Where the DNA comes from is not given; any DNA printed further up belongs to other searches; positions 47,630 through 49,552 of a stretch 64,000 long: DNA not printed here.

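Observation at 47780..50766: Orphan family-5 solute-binding protein translationally coupled to an MA-clan zinc peptidase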

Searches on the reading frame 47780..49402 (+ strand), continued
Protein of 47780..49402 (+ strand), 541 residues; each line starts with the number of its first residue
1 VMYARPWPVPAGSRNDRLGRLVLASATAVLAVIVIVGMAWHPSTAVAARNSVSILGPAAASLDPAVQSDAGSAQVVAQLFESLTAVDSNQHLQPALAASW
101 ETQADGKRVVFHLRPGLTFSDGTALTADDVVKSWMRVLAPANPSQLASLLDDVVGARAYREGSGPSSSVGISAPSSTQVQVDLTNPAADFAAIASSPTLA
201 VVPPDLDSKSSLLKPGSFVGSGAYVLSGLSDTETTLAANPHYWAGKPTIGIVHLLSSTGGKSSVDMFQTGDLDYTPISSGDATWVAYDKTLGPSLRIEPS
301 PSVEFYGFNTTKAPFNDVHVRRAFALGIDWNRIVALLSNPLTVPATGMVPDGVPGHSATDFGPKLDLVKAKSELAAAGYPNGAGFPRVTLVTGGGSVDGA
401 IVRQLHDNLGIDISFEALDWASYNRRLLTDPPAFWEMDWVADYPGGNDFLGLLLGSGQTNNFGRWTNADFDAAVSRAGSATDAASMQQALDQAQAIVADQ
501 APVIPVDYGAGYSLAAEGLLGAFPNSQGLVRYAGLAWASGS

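Call 29: search_solved_structures(query=A3, max_evalue=1e-20, show_alignments=4)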
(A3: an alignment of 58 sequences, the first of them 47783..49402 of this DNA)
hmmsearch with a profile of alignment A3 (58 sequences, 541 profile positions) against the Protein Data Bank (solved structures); distinct sequences matched with E-value up to 1e-20: 33.
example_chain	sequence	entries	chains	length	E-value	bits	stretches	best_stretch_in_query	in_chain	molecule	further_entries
8are_A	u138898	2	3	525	9.2e-66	225.4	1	49-530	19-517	Oligopeptide-binding protein OppA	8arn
4toz_A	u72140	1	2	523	6.1e-57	196.3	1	52-507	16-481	Periplasmic murein peptide-binding protein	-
3o9p_A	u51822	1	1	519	9.5e-57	195.6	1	50-507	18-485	Periplasmic murein peptide-binding protein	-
8ay0_A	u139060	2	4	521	5.4e-56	193.2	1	56-538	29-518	Dipeptide-binding protein DppE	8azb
3tcf_A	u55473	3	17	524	1.2e-55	192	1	49-513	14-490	Periplasmic oligopeptide-binding protein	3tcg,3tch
9rd1_A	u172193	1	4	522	1.3e-55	191.9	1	50-513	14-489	Periplasmic oligopeptide-binding protein OppA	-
1b05_A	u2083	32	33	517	1.8e-54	188.1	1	50-512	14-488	PERIPLASMIC OLIGOPEPTIDE-BINDING PROTEIN | PROTEIN (OLIGO-PEPTIDE BINDING PROTEIN) | PERIPLASMIC OLIGO-PEPTIDE BINDING PROTEIN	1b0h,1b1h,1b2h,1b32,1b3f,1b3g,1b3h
4gl8_A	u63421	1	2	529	1.1e-49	172.3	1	55-505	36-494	Oligopeptide ABC transporter OppAIV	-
2z23_A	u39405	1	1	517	3.1e-49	170.8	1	47-515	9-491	Periplasmic oligopeptide-binding protein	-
6dqq_A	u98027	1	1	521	3e-48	167.6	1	50-506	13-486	Periplasmic oligopeptide-binding protein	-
6dqr_A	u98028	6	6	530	3.1e-48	167.5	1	50-506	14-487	Periplasmic oligopeptide-binding protein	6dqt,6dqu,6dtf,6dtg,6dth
8upi_A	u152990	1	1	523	5.1e-47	163.5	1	51-518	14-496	Peptide ABC transporter substrate-binding protein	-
9pv8_A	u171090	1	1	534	2.4e-44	154.7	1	53-525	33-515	Oligopeptide-binding protein OppA3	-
3zs6_A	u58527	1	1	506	7.9e-43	149.7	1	57-509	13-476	PERIPLASMIC OLIGOPEPTIDE-BINDING PROTEIN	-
3tpa_A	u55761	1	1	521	9.1e-41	142.9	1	49-536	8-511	Heme-binding protein A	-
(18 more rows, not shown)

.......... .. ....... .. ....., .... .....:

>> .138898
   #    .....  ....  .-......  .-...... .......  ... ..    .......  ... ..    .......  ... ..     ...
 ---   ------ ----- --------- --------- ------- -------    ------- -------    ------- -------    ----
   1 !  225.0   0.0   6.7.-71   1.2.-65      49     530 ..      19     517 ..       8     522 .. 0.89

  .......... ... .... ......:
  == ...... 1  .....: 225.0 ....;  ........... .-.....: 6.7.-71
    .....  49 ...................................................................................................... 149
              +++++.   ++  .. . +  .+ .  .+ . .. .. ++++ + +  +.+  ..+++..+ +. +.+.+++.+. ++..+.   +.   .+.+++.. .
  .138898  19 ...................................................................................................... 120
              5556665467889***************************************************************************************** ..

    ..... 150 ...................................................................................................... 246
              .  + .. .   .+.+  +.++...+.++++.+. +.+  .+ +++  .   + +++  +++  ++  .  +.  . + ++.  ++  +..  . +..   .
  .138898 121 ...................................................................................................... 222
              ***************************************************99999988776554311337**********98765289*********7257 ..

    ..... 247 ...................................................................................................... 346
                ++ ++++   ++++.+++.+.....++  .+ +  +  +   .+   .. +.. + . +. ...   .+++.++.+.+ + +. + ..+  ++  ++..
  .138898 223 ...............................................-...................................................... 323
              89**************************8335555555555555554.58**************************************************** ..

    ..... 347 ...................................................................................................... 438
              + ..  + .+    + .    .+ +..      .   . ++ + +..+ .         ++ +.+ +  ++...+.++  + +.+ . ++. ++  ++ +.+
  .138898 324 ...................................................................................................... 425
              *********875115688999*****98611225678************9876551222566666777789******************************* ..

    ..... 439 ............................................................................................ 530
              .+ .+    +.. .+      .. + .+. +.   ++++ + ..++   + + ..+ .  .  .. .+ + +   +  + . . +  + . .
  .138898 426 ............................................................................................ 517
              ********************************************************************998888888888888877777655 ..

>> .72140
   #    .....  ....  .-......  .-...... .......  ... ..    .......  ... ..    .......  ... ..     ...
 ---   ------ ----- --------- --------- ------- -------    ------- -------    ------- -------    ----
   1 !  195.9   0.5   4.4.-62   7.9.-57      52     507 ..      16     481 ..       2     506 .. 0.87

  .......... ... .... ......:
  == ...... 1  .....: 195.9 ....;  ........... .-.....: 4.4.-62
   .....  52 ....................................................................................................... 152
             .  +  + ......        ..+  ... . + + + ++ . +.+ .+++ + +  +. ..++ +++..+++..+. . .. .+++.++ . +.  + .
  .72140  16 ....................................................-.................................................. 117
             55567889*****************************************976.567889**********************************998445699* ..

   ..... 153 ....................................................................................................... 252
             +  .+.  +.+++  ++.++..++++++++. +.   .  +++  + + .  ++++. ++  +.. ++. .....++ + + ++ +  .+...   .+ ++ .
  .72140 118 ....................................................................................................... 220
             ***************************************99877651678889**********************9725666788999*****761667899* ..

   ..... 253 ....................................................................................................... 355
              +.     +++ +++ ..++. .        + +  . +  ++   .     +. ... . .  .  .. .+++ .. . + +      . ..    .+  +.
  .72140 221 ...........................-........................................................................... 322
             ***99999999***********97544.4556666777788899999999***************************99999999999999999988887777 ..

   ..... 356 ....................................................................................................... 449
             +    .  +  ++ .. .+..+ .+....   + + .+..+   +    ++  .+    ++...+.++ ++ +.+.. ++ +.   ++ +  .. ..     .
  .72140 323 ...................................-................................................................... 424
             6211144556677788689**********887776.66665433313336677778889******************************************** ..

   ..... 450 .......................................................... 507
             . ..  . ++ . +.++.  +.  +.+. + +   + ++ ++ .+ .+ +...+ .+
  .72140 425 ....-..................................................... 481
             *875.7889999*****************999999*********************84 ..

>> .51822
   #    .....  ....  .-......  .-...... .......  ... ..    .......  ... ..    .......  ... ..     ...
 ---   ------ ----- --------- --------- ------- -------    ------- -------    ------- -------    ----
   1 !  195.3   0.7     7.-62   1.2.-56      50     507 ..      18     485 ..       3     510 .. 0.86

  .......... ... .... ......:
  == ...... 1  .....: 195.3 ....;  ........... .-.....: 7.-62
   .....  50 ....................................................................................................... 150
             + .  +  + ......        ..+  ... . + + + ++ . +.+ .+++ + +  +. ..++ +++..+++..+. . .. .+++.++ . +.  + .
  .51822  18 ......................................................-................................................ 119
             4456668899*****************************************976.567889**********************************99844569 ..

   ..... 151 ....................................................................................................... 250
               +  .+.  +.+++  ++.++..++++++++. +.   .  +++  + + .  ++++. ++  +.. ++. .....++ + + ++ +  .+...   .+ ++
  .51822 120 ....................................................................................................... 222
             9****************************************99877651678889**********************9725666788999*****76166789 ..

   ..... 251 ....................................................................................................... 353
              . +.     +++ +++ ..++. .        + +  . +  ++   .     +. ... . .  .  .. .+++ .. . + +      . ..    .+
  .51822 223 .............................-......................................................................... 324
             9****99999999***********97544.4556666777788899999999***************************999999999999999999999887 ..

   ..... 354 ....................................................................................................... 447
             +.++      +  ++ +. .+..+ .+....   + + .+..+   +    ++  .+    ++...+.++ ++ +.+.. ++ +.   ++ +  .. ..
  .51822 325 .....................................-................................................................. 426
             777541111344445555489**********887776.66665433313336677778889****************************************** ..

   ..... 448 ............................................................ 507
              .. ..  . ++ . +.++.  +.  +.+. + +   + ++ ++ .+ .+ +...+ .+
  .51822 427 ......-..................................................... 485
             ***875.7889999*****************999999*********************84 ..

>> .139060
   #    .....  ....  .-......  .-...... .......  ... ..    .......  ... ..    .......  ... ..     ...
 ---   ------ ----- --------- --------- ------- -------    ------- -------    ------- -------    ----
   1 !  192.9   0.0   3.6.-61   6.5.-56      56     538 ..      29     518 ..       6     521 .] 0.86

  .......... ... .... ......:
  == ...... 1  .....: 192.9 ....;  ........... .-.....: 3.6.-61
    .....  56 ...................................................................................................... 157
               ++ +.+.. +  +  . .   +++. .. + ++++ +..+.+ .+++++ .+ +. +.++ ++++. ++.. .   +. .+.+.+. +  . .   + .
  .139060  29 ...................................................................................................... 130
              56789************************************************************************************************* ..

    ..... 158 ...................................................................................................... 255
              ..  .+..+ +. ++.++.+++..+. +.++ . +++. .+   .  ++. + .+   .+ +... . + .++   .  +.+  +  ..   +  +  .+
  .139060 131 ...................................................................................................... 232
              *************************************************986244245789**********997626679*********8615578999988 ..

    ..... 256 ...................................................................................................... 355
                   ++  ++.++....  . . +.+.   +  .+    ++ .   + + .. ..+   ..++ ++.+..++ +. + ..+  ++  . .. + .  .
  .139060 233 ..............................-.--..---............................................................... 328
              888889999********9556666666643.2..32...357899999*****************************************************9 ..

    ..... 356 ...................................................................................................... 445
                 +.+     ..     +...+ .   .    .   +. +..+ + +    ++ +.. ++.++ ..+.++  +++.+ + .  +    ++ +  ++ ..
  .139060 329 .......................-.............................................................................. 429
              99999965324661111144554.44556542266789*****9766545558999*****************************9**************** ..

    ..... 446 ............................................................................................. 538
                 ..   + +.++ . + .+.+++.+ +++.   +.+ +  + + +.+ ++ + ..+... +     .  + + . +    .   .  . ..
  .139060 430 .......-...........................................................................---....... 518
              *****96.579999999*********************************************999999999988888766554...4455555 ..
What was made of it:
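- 47783..49405 (+): OppA/MppA-like family-5 solute-binding protein, 540 aa (alternative GTG start at 47780). A profile search against the PDB gave B. subtilis OppA 9e-66, E. coli MppA 6e-57 and DppE 5e-56 (call 29).
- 49094..49108 (+): W438-V-A-D441-Y motif of the SBP. It aligns with the W-x-x-D-Y stretch of OppA/MppA that carries the Asp which salt-bridges the peptide's N-terminal amine. They align to 'WLGDF' of B. subtilis OppA and 'WVGDY' of MppA (call 29).
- OppA, a general peptide binder, scores higher than MppA/DppE (call 29).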

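Call 35: predict_structure(alignment_id=A3)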
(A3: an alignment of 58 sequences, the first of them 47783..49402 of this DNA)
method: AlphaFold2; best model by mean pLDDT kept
length: 540 residues; sequences in the alignment: 58
mean_pLDDT: 50.2   pTM: 0.42
mean pLDDT of the five models: 50.2, 49.1, 47.5, 46.9, 42.6
residues with pLDDT >= 90: 27; 70-90: 100; 50-70: 123; < 50: 290
segments of 3 or more residues with pLDDT < 50: 1-27, 29-47, 62-93, 194-196, 274-366, 389-400, 425-466, 496-540
pLDDT, mean of each block of 10 residues (from residue 1): 27 37 42 36 41 57 43 36 37 63 85 77 85 82 67 89 93 93 69 55 72 64 72 73 63 72 58 43 25 25 32 37 30 30 27 35 44 59 56 41 57 52 45 28 27 26 42 67 63 42 23 23 23 23
secondary structure, 60 per line:
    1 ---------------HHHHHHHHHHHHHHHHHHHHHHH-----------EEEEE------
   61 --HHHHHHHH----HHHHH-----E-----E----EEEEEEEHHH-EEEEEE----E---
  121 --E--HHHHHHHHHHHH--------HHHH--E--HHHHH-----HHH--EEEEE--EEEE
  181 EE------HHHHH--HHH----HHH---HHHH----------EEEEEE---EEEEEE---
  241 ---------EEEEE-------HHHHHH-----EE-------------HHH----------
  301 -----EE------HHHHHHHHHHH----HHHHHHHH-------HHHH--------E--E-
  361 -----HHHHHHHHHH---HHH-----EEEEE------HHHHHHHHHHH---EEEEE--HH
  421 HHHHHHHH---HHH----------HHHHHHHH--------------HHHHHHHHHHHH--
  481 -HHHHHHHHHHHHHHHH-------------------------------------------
elements in order: H16-38 E50-54 H63-70 H75-79 E96-102 E107-112 H126-137 H146-149 H155-159 E170-174 E177-182 H189-193 H209-212 E223-228 E232-237 E250-254 H262-267 H314-324 H329-336 H344-347 H366-375 E387-391 H398-408 E412-416 H419-428 H445-452 H467-478 H482-497
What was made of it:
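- The SBP model failed (pLDDT 50, call 35), so the pocket could be judged only from sequence alignment.
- Tried and rejected: AF2 with 58 close homologues gave pLDDT 50 (call 35), which is unusable.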

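Call 65: find_related_loci(query=A3, collection=metagenome_contigs, flank=4000)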
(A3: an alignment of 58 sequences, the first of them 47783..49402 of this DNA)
Query A3 (540 aa) in metagenome_contigs; peptide patterns used: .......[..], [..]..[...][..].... (x = any residue, [..] = any of these).
600 stretches matched a pattern (row limit reached: there are more); 530 encode a relative of the query (tblastn E <= 1e-3); the best 80 are kept; 79 distinct loci.
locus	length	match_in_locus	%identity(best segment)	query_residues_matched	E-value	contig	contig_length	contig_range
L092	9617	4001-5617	90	2-540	0e+0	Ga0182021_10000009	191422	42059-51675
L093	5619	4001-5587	74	12-540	0e+0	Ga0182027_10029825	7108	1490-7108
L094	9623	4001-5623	72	5-540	0e+0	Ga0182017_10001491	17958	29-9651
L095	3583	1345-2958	74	2-540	0e+0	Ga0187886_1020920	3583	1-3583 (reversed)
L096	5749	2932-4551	72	2-540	0e+0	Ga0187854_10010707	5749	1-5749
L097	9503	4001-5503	73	40-540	0e+0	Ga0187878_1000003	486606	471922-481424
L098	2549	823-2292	75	50-539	0e+0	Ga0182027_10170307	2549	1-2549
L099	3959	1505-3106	71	5-538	0e+0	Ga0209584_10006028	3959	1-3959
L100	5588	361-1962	71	5-538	0e+0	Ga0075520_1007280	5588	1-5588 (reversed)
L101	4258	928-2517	70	12-540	0e+0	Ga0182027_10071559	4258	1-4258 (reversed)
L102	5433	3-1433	77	64-540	0e+0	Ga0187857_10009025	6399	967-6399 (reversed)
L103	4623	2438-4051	69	1-538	0e+0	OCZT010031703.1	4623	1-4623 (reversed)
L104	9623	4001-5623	70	5-540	0e+0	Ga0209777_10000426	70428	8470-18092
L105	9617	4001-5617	69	3-538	0e+0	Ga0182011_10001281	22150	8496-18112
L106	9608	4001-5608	67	5-537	0e+0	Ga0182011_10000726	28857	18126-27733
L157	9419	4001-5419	30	60-530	1e-59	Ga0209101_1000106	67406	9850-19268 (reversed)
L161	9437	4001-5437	31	59-528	5e-57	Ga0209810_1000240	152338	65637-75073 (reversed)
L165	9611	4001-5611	27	2-518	5e-52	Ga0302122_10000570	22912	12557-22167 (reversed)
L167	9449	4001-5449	30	41-522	3e-47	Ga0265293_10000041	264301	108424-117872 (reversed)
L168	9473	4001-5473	30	50-536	3e-46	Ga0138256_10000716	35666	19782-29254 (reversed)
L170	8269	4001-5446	29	44-522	2e-45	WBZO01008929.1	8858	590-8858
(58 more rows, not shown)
